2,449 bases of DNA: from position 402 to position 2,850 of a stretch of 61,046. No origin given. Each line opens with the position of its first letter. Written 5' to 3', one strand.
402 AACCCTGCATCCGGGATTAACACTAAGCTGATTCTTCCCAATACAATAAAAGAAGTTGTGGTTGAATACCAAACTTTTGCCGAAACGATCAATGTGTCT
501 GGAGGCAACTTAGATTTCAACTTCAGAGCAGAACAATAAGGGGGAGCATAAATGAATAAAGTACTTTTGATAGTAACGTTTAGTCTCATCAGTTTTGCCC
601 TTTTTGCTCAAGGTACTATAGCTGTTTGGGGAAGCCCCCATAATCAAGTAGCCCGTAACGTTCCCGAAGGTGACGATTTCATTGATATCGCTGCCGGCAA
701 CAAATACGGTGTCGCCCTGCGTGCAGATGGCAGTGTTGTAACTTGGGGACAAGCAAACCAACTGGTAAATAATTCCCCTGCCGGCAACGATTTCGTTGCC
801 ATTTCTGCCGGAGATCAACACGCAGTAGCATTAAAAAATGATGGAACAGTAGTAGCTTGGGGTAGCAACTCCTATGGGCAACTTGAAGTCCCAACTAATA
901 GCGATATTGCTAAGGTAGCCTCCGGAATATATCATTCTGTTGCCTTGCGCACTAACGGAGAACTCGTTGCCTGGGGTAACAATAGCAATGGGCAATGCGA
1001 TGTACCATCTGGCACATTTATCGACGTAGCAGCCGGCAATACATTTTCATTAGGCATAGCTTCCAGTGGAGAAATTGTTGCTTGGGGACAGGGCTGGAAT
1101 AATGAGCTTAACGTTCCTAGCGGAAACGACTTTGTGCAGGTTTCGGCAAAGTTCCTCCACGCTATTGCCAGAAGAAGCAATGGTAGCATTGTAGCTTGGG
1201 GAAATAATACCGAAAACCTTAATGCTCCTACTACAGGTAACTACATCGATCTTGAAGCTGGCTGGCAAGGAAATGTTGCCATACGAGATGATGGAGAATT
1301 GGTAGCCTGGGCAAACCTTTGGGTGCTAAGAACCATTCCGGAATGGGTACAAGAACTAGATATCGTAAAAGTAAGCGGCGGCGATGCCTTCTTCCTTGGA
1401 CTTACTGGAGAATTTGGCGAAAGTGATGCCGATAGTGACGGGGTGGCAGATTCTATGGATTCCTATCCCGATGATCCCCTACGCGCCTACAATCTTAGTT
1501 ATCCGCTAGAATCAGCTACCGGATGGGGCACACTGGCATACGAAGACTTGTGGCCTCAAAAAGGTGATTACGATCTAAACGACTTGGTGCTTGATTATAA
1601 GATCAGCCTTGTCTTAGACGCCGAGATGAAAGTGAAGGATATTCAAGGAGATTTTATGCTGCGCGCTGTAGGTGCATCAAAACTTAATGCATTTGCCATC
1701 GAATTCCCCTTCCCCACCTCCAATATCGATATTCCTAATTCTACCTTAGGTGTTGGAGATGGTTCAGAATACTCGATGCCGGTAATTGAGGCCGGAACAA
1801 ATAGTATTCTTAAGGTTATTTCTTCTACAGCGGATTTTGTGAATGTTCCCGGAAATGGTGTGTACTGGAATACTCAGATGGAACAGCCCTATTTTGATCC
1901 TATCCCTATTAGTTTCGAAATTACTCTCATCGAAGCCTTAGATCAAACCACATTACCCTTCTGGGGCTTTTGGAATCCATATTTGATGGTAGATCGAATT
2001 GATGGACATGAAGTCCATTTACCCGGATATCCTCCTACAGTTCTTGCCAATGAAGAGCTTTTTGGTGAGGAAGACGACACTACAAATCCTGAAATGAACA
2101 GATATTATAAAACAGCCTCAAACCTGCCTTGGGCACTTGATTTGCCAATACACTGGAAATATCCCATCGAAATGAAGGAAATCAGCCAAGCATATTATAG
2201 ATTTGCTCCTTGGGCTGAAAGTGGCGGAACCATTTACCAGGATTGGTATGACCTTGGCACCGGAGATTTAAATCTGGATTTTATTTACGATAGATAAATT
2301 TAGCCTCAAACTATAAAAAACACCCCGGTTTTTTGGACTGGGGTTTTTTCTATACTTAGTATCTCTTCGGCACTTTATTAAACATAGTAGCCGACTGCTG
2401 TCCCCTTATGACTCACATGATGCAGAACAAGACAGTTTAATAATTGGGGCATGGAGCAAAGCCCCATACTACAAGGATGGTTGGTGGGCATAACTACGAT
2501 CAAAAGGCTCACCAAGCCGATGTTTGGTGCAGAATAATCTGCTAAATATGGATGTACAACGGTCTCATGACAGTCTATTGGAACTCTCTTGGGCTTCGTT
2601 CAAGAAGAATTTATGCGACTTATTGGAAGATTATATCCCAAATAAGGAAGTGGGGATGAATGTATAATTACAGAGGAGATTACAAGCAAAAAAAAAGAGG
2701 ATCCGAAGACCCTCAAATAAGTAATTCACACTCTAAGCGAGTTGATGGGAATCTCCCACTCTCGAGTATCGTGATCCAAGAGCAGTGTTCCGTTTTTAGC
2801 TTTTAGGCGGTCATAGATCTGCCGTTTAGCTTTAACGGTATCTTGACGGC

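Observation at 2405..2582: Dispersed intergenic repeat family of about 130-180 nt with a hairpin (four clear and three degenerate copies in 61 kb)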

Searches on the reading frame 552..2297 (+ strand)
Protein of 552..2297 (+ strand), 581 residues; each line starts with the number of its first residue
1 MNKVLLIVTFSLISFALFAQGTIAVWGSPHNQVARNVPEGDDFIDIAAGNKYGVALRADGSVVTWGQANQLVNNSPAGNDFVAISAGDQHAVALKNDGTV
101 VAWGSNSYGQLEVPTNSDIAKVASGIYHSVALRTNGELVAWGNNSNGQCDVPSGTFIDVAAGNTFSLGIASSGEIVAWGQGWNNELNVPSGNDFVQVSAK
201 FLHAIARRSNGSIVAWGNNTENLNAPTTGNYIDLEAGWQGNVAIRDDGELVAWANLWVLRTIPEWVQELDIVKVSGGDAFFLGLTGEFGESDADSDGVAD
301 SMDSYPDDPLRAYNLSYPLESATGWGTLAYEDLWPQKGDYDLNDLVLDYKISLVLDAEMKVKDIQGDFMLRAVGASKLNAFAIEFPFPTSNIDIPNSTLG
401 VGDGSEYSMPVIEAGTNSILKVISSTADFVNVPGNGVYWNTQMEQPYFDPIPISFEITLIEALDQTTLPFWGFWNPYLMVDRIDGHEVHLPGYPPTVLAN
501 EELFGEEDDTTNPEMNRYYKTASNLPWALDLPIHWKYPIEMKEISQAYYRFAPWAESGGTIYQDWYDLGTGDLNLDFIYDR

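Call 17: search_protein_families(library=pfam, proteins=[window:552-2297:+])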
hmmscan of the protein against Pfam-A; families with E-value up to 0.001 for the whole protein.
window:552-2297:+ (581 aa): 5 families
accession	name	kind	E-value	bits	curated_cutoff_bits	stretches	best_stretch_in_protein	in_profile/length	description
PF13540.12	RCC1_2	-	4.6e-49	163.5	22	5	81-110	1-30/30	Regulator of chromosome condensation (RCC1) repeat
PF16130.10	DUF4842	-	4.1e-44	151.7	22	1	360-566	2-208/208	Domain of unknown function (DUF4842)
PF25390.1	WD40_RLD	-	3e-30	106.2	150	1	29-253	77-322/363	RCC1-like domain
PF00415.24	RCC1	-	4.2e-07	30.9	21.7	0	97-118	1-22/50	Regulator of chromosome condensation (RCC1) repeat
PF25384.1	Alsin_RLD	-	0.00077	19.3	100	0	82-113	278-309/405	Alsin RCC1-like domain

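Call 41: find_encoding_contigs(protein=window:552-2297:+, flank=10000, max_places=3)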
Protein window:552-2297:+ (581 aa): 7 contigs read that carry it; 3 places shown.
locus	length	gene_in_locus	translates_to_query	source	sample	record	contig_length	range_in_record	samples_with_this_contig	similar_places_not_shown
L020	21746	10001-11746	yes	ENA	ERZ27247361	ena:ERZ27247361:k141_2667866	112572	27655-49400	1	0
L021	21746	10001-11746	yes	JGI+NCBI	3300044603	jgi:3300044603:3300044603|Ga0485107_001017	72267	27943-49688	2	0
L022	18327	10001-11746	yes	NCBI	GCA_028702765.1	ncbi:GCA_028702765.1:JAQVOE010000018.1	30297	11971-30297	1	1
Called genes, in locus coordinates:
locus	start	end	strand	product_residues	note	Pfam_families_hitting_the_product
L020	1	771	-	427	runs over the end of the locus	PF20250:FapA_N, PF03961:FapA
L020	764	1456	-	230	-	PF02578:Cu-oxidase_4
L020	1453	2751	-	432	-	PF05977:MFS_3, PF07690:MFS_1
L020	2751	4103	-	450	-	PF00004:AAA (weak), PF07728:AAA_5 (faint), PF13401:AAA_22 (weak), PF07724:AAA_2, PF00004:AAA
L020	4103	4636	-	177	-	PF00227:Proteasome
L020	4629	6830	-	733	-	PF06480:FtsH_ext, PF06068:TIP49 (weak), PF00004:AAA, PF07728:AAA_5 (faint), PF17862:AAA_lid_3, PF01434:Peptidase_M41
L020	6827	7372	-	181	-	PF00156:Pribosyltran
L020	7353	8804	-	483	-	PF01171:ATP_bind_3, PF11734:TilS_C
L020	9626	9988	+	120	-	-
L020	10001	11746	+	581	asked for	PF25390:WD40_RLD, PF00415:RCC1 (faint), PF13540:RCC1_2, PF16130:DUF4842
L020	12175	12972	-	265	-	PF00753:Lactamase_B, PF23023:Anti-Pycsar_Apyc1 (weak)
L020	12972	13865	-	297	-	PF14804:Jag_N, PF13083:KH_KhpA-B (weak), PF01424:R3H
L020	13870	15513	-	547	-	PF14849:YidC_periplas, PF02096:60KD_IMP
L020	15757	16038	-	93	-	PF00825:Ribonuclease_P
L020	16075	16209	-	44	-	PF00468:Ribosomal_L34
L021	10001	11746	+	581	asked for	PF25390:WD40_RLD, PF00415:RCC1 (faint), PF13540:RCC1_2, PF16130:DUF4842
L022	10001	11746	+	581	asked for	PF25390:WD40_RLD, PF00415:RCC1 (faint), PF13540:RCC1_2, PF16130:DUF4842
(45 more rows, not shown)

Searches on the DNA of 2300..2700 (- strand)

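Call 10: search_rna_families(source=window, start=2300, end=2700, threshold=evalue, max_evalue=10, show_alignments=3)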
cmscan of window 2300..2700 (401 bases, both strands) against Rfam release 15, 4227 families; matches with E-value up to 10: 9.
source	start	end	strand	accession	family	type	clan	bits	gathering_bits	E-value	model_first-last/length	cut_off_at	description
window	2300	2385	-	RF02550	RnaG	Gene; sRNA;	-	21.4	153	0.24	1-120/120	no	RnaG sRNA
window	2300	2359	+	RF00557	L10_leader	Cis-reg; leader;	-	19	44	0.63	71-138/138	5'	Ribosomal protein L10 leader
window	2319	2348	+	RF02701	PsrR1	Gene; sRNA;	-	18.1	42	0.58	51-79/79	no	Photosynthesis regulatory RNA1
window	2314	2387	-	RF00506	Thr_leader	Cis-reg; leader;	-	17.9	55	0.59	1-118/118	no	Threonine operon leader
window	2300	2377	+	RF02960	DUF2800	Cis-reg;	-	14.2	60.2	3.6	86-158/158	5'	DUF2800 RNA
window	2300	2351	+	RF02837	anti-hemB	Gene; sRNA;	-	14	49.5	1.1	30-81/81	5'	Burkholderia RNA 7 (anti-hemB)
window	2306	2352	+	RF02399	NsiR1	Gene; sRNA;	-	13.1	39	6.1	1-60/60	no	Nitrogen stress-induced RNA 1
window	2300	2351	+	RF02278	Betaproteobacteria_toxic_sRNA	Gene; sRNA;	-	13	50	5.8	9-64/64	5'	Betaproteobacteria toxic small RNA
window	2300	2353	-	RF00516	ylbH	Cis-reg; leader;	-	12.5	50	3.3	1-54/122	3'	ylbH leader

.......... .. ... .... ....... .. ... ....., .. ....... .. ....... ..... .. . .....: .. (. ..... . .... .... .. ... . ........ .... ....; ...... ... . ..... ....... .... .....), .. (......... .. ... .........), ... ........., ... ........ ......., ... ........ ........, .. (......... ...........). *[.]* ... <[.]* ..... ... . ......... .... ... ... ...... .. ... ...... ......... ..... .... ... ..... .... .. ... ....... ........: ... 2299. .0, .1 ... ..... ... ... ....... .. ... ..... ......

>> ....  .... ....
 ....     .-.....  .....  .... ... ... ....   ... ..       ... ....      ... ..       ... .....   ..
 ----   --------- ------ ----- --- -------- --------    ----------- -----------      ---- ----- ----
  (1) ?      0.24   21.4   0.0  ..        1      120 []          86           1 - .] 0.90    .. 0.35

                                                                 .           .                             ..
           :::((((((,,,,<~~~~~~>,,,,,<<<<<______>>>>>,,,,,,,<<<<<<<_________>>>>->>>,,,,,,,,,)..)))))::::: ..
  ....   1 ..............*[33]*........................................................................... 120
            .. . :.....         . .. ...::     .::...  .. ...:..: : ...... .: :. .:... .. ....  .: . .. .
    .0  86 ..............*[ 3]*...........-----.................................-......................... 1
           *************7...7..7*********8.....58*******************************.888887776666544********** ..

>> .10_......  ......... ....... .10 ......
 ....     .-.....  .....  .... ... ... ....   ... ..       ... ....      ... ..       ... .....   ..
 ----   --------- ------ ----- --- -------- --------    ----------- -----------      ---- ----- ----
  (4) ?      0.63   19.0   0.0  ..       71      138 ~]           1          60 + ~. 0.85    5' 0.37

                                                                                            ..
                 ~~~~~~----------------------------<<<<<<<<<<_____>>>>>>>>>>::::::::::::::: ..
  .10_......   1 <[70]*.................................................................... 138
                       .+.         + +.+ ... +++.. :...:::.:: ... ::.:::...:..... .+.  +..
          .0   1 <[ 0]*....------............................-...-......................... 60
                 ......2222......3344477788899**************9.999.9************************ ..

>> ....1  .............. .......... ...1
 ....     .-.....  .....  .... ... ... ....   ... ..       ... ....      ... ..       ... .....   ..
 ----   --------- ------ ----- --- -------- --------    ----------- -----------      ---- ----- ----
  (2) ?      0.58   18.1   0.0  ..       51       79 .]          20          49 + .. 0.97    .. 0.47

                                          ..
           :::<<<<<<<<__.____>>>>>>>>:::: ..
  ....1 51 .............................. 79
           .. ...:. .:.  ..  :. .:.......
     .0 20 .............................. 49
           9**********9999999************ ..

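Call 72: build_rna_model(alignment_id=A7)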
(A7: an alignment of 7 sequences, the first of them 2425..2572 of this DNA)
Model R1 built from alignment A7 (7 sequences, 160 columns); structure: RNAalifold consensus.
model positions 149; base pairs 20; branch points 1; effective number of sequences 1.94; information 0.59 bits per position. Calibrated on 0.2 Mb of random sequence (short: E-values are rough).
structure used (alignment columns):
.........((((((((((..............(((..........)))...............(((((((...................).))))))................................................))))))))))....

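Call 73: search_with_rna_model(model_id=R1, sources=[window, L011, L012, L013, L014, L016, L020, L041], max_evalue=10)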
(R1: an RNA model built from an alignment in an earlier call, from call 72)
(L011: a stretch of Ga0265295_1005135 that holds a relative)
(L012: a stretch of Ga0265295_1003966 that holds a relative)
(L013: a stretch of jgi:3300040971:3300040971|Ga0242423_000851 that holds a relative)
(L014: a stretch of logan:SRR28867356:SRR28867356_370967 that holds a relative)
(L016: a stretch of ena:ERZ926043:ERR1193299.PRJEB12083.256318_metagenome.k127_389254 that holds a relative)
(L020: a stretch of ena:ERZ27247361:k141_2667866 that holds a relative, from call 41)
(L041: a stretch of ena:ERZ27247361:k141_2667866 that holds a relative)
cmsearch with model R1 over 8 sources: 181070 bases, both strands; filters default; matches with E-value up to 10: 12.
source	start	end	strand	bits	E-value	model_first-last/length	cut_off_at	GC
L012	168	317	-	161.5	3.3e-35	1-149/149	no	0.45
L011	10306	10453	+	157.6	2.6e-34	1-149/149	no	0.39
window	2426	2572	-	151.9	5.8e-33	1-149/149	no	0.44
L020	11875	12021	-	151.9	5.8e-33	1-149/149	no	0.44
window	9120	9271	+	146.6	1e-31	1-149/149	no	0.46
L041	3374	3523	+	141.1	1.9e-30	1-149/149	no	0.41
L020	18567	18718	+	134.8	5.8e-29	1-149/149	no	0.45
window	44074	44211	-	130.6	5.7e-28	1-149/149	no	0.46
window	10648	10786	-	118.7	3.5e-25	1-149/149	no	0.42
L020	20095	20233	-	118.7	3.5e-25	1-149/149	no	0.42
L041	990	1137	+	42.2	3e-07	1-149/149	no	0.51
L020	8929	9091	+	34.2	2.2e-05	1-149/149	no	0.4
